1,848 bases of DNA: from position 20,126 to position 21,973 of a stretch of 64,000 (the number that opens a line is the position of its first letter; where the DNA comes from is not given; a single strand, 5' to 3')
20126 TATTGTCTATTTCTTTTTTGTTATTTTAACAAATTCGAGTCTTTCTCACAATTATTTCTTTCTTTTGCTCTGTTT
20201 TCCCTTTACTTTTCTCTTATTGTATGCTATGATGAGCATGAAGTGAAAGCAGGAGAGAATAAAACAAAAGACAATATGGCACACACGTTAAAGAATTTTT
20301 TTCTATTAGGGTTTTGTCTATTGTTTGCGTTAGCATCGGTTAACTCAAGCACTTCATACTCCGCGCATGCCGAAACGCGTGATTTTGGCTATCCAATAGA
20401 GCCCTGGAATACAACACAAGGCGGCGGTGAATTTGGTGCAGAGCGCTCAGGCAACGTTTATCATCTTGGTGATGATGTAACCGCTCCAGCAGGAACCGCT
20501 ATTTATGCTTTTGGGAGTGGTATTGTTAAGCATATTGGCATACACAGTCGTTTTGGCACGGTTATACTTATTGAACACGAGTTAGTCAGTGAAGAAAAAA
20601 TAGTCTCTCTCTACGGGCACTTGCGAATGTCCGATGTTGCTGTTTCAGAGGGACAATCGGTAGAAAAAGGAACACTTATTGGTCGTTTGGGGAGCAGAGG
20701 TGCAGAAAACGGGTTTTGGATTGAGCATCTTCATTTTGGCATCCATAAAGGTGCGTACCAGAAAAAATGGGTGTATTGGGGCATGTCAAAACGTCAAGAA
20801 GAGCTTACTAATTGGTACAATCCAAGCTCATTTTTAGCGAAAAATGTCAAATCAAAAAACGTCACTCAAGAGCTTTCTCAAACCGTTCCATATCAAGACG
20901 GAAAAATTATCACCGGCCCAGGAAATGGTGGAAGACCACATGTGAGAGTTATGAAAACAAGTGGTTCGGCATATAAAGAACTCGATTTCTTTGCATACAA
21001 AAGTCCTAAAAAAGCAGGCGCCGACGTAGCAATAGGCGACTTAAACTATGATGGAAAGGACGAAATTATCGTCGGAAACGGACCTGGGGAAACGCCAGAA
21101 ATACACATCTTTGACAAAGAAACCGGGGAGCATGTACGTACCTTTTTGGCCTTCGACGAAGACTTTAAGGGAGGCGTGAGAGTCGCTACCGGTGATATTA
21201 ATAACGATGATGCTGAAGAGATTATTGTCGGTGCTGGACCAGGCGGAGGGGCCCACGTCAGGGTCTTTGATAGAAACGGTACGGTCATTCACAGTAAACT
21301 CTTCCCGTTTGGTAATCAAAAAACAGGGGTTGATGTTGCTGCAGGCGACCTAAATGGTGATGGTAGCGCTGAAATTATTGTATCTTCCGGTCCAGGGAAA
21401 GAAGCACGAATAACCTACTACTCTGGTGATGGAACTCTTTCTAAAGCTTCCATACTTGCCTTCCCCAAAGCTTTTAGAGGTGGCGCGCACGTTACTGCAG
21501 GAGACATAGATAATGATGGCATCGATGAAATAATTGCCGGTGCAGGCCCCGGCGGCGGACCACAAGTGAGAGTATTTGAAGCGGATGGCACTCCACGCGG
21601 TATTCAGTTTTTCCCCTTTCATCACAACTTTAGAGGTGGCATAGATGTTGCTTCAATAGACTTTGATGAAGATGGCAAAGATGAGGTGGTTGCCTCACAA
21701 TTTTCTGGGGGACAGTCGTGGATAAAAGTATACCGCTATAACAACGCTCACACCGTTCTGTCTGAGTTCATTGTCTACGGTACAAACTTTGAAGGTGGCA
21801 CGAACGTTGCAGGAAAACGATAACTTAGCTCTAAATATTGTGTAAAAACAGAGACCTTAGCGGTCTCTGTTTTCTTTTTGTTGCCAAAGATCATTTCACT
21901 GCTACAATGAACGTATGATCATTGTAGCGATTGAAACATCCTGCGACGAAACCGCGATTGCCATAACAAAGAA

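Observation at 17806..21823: Divergent pair of secreted enzymes (purple acid phosphatase, M23 peptidase) both fused to FG-GAP beta-propeller repeats, with a third such fusion (SGNH hydrolase) at 33256-34998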

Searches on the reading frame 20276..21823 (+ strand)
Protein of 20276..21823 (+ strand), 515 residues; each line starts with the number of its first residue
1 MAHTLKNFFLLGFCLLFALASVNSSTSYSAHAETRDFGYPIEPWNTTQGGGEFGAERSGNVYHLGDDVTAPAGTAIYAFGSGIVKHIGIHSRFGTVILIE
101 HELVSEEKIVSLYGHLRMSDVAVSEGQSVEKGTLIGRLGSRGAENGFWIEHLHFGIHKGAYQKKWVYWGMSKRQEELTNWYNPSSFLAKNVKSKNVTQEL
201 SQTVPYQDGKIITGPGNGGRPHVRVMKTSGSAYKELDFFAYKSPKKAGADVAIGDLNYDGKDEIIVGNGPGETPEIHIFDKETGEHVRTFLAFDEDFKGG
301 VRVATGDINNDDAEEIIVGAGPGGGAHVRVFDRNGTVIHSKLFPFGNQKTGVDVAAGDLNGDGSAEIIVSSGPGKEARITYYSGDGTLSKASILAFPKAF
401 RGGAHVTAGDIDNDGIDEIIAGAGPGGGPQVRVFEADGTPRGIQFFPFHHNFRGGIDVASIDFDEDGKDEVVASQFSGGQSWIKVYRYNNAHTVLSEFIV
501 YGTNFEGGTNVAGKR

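Call 4: search_protein_families(library=pfam, proteins=[window:20276-21823:+], max_evalue=0.1)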
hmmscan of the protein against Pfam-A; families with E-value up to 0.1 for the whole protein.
window:20276-21823:+ (515 aa): 7 families
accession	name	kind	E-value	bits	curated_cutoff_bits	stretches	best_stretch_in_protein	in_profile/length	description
PF13517.12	FG-GAP_3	-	2.1e-21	76.7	26.9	4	307-369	1-61/61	FG-GAP-like repeat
PF01551.29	Peptidase_M23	-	1.1e-18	67.7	28.7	1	62-159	2-90/96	Peptidase family M23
PF01839.29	FG-GAP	-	9.8e-17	60.9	22.1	4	351-375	2-26/37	FG-GAP repeat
PF25292.1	Beta-prop_CGLA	-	0.00012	22.1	26.8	0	249-272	32-55/316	Lambda-carrageenase beta-propeller domain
PF23743.1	Beta-prop_BBS7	-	0.0079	16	27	0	209-318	185-287/299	BBS7 beta-propeller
PF16743.10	PliI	-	0.014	15.5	27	0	329-370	51-78/123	Periplasmic lysozyme inhibitor of I-type lysozyme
PF13533.13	Biotin_lipoyl_2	-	0.04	14.2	29.8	0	120-138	13-31/32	Biotin-lipoyl like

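Call 5: search_protein_families(library=ncbifam, proteins=[window:20276-21823:+], max_evalue=0.1)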
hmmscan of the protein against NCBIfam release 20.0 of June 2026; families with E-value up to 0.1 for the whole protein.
window:20276-21823:+ (515 aa): 16 families
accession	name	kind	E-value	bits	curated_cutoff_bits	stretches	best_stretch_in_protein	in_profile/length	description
NF004799.0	PRK06148.1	subfamily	1.6e-15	56.2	1128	1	60-181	438-561/1015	hypothetical protein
NF052336.1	PdgHdaseHSB100310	equivalog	1.1e-11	44.7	500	1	26-159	25-144/316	peptidoglycan hydrolase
NF052530.1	Heli_ShapePgp3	exception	4.2e-11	42.5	300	1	58-160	162-255/270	peptidoglycan metallopeptidase Pgp3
NF053824.1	PdgNdpepShyC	equivalog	5.4e-10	38.7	700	1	63-159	296-388/429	peptidoglycan DD-endopeptidase ShyC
NF052529.1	PG_M23_Pgp6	exception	6.7e-08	31.6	600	1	60-157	332-420/452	peptidoglycan metallopeptidase Pgp6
NF053825.1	PdgNdpepShyA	equivalog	3.7e-07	29.2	700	1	63-154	296-378/425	peptidoglycan DD-endopeptidase ShyA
NF040883.1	amid_act_ActS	equivalog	1.1e-06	28.1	375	1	65-156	138-220/242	amidase activator ActS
NF041208.1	celldiv_DipM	equivalog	1.5e-05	24.4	740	1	56-158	312-406/419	cell division endopeptidase DipM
NF053738.1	S2SprSpoIIQBc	equivalog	0.00011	22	250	1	77-159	138-213/232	stage II sporulation protein SpoIIQ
NF047539.1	XAC2610_fam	domain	0.00022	21.7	35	0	252-287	2-41/89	XAC2610-related protein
NF045981.1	MSC0775_fam_LP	subfamily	0.00026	19.5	250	1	124-194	584-636/740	MSC_0775 family lipoprotein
NF050804.1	CellDivDipMCaul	equivalog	0.0006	18.7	900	1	52-156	518-613/634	cell division endopeptidase DipM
NF008652.0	PRK11649.1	equivalog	0.00071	18.4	341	1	63-156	313-397/439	murein DD-endopeptidase MepM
NF033751.1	pallilysin_like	subfamily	0.0046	15.8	150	0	456-491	12-51/385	pallilysin-related adhesin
NF052323.1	T9SSA_dep_M6i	equivalog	0.016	13.2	600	1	253-388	744-873/1043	T9SS-dependent M6-like inactivated metalloprotease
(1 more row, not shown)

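Call 26: find_related_loci(query=A1, collection=genome_contigs, flank=6000)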
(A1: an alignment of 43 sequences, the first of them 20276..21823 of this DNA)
Query A1 (515 aa) in genome_contigs; peptide patterns used: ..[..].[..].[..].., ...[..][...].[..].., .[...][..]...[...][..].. (x = any residue, [..] = any of these).
599 stretches matched a pattern (row limit reached: there are more); 148 encode a relative of the query (tblastn E <= 1e-3); the best 80 are kept; 80 distinct loci.
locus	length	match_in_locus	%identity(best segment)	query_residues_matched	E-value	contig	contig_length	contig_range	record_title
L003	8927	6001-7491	53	10-515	7e-159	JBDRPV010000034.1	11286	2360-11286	MAG: Parcubacteria group bacterium isolate MEGAHIT-group-2.138 k141_38103, whole genome shotgun sequence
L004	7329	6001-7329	53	13-512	1e-131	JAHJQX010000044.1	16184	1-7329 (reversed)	MAG: Patescibacteria group bacterium isolate OS_PC_MetaG.mb.121 OS_PC_MetaG.mb.121_k141_807392, whole genome shotgun seq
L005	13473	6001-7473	45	11-513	5e-114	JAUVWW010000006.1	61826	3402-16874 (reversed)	MAG: bacterium isolate CSMAG_1200 CSMAG_1200_k127_2902663_length_61826_cov_47.4869, whole genome shotgun sequence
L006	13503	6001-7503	37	5-513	2e-104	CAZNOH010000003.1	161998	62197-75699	MAG TPA_asm: uncultured Candidatus Saccharibacteria bacterium isolate SRP302447_co1_146 genome assembly, contig: NODE_35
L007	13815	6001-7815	33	8-513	1e-72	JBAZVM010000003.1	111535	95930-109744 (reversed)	MAG: Patescibacteria group bacterium isolate SO_2017_GW1_252 NODE_1192_length_111535_cov_2.186360_OW334_2017, whole geno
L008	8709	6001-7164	41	177-512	5e-65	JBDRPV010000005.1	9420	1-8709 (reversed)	MAG: Parcubacteria group bacterium isolate MEGAHIT-group-2.138 k141_7267, whole genome shotgun sequence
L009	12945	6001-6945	39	196-512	2e-55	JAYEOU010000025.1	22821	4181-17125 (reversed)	MAG: Patescibacteria group bacterium isolate MAG021 MAG021_25, whole genome shotgun sequence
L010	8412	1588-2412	45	210-512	1e-54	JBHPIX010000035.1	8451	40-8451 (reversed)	Patescibacteria group bacterium isolate SAG AM-312-K06 AM-312-K06_NODE_35, whole genome shotgun sequence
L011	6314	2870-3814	39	197-512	3e-53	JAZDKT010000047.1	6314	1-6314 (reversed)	MAG: Candidatus Falkowbacteria bacterium isolate MEGAHIT-group-0.550 k141_16196708, whole genome shotgun sequence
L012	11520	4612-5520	41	210-512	1e-54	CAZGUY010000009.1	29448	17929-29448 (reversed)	MAG TPA_asm: uncultured Gammaproteobacteria bacterium isolate binchicken_co77_94 genome assembly, contig: NODE_1891_leng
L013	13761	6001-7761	41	3-513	1e-52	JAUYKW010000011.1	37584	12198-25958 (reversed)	MAG: bacterium isolate C24_metabat.bin.218 C24_k141_343915, whole genome shotgun sequence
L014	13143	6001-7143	39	180-512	1e-52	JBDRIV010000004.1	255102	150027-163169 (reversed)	MAG: bacterium isolate MEGAHIT-group-1.60 k141_1457181, whole genome shotgun sequence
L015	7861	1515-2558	40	210-513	8e-49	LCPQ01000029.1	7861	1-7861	MAG: Parcubacteria group bacterium GW2011_GWA2_48_9 UY34_C0029, whole genome shotgun sequence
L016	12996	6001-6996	41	209-513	2e-49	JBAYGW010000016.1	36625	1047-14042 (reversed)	MAG: Patescibacteria group bacterium isolate SO_2016_GW1_134 scaffold02105_OW334_2016, whole genome shotgun sequence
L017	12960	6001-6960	34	195-512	2e-48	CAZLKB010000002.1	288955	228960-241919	MAG TPA_asm: uncultured Gammaproteobacteria bacterium isolate binchicken_co115_145 genome assembly, contig: NODE_37_leng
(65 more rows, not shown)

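Call 32: predict_structure(alignment_id=A1)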
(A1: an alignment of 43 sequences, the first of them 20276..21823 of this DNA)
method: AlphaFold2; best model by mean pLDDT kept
length: 515 residues; sequences in the alignment: 43
mean_pLDDT: 88.2   pTM: 0.63
mean pLDDT of the five models: 88.2, 87.7, 87.7, 86.9, 86.8
residues with pLDDT >= 90: 312; 70-90: 163; 50-70: 22; < 50: 18
segments of 3 or more residues with pLDDT < 50: 26-30, 193-205
pLDDT, mean of each block of 10 residues (from residue 1): 71 85 54 75 84 88 92 87 89 84 90 91 89 86 81 94 72 91 89 46 52 94 89 86 88 94 96 96 92 96 97 97 93 97 92 98 97 95 95 95 97 97 93 97 91 95 90 93 93 87 92 92
secondary structure, 60 per line:
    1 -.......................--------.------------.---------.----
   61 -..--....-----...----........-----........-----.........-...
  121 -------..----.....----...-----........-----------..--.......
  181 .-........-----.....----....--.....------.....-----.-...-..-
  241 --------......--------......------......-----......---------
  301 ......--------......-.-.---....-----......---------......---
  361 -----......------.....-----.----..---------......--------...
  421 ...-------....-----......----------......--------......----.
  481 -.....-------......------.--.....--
elements in order: H2-24 E66-69 E75-77 E82-89 E95-102 E108-116 E134-138 E151-158 H174-179 H183-190 H196-200 H205-208 E211-215 E222-226 E249-254 E263-268 E275-280 E286-291 E301-306 E315-320 E328-331 E337-342 E352-357 E366-371 E378-382 E404-409 E418-423 E431-434 E440-445 E456-461 E470-475 E482-486 E494-499 E509-513

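Call 36: fold_search(model_id=the predicted structure, library=pdb)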
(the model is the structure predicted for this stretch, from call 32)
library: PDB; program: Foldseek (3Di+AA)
matches with E <= 10: 983; with E <= 0.001: 273
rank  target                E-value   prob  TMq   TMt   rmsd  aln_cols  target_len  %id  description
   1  9ind_A                6.0e-08  1.00  0.25  0.29  17.8       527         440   14  Integrin alpha-v beta-8 in complex with the Fab of 130H2 (released 2025-01-22)
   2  8w30_A                1.2e-07  1.00  0.30  0.27  27.2       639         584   12  Crystal structure of alpha-V beta-1 integrin headpiece in complex with TR01225179 (released 2025-01-01)
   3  9oee_A                2.1e-07  1.00  0.40  0.32  17.3       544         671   12  S. griseus TUA bound UmbA4 complexes (released 2025-12-17)
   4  8tcg_A                2.4e-07  1.00  0.24  0.27  20.3       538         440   14  Integrin alpha-v beta-6 in complex with minibinder B6_BP_dslf (released 2023-09-27)
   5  8xek_A                3.3e-07  1.00  0.24  0.21  17.4       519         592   14  Cryo-EM structure of integrin ITGAV/ITGB3 complex, conformation 2 (released 2024-12-18)
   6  4lxc_D                5.2e-07  1.00  0.26  0.49  11.9       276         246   16  The antimicrobial peptidase lysostaphin from Staphylococcus simulans (released 2014-07-09)
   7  8vs6_A                5.7e-07  1.00  0.24  0.27  19.9       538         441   14  L-TGF-b3/avb8 (released 2024-09-11)
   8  5ffg_A                6.3e-07  1.00  0.29  0.25  27.8       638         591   13  Crystal structure of integrin alpha V beta 6 head (released 2017-01-25)
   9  4lxc_A                6.6e-07  1.00  0.25  0.48  12.7       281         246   17  The antimicrobial peptidase lysostaphin from Staphylococcus simulans (released 2014-07-09)
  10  4um9_A                6.6e-07  1.00  0.23  0.21  20.4       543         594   13  Crystal structure of alpha V beta 6 with peptide (released 2014-11-12)
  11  8tcf_A                6.9e-07  1.00  0.23  0.26  20.3       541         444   13  Integrin alpha-v beta-8 in complex with minibinder B8_BP_dsulf (released 2023-09-27)
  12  4lxc_B                1.1e-06  1.00  0.23  0.41  10.4       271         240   18  The antimicrobial peptidase lysostaphin from Staphylococcus simulans (released 2014-07-09)
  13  9e8b_A                1.2e-06  1.00  0.30  0.26  26.8       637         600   12  Integrin aIIbb3 intermediate conformation from human platelet membrane crude preparation (released 2025-10-15)
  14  5nem_A                1.2e-06  1.00  0.29  0.26  26.7       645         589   13  Localised reconstruction of alpha v beta 6 bound to Foot and Mouth Disease Virus O PanAsia - Pose A. (released 2017-06-21)
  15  6djp_A                1.3e-06  1.00  0.29  0.25  26.4       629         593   14  Integrin alpha-v beta-8 in complex with the Fabs 8B8 and 68 (released 2018-07-25)
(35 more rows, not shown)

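Call 63: search_protein_families(library=pfam, proteins=[L005:4268-5890:-], max_evalue=0.001)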
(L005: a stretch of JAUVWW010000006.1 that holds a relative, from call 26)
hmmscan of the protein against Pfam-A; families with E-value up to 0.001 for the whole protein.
L005:4268-5890:- (540 aa): 7 families
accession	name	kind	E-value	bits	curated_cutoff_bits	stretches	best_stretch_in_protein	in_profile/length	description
PF01839.29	FG-GAP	-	4.8e-32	109.8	22.1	3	163-186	2-25/37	FG-GAP repeat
PF13517.12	FG-GAP_3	-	1.2e-23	83.9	26.9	4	65-127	1-60/61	FG-GAP-like repeat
PF13529.12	Peptidase_C39_2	-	2.6e-19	70.6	24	1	353-513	1-142/143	Peptidase_C39 like family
PF14783.12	BBS2_Mid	-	3.8e-06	27.4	27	0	61-91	2-29/108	Ciliary BBSome complex subunit 2, middle region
PF23743.1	Beta-prop_BBS7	-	1.8e-05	24.7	27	0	67-181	180-287/299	BBS7 beta-propeller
PF09671.16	Spore_GerQ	-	0.00012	22.4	25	0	140-183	9-51/76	Spore coat protein (Spore_GerQ)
PF21348.3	RGL11_C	-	0.00016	21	27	0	56-78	233-255/490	Rhamnogalacturonan lyase family 11, C-terminal domain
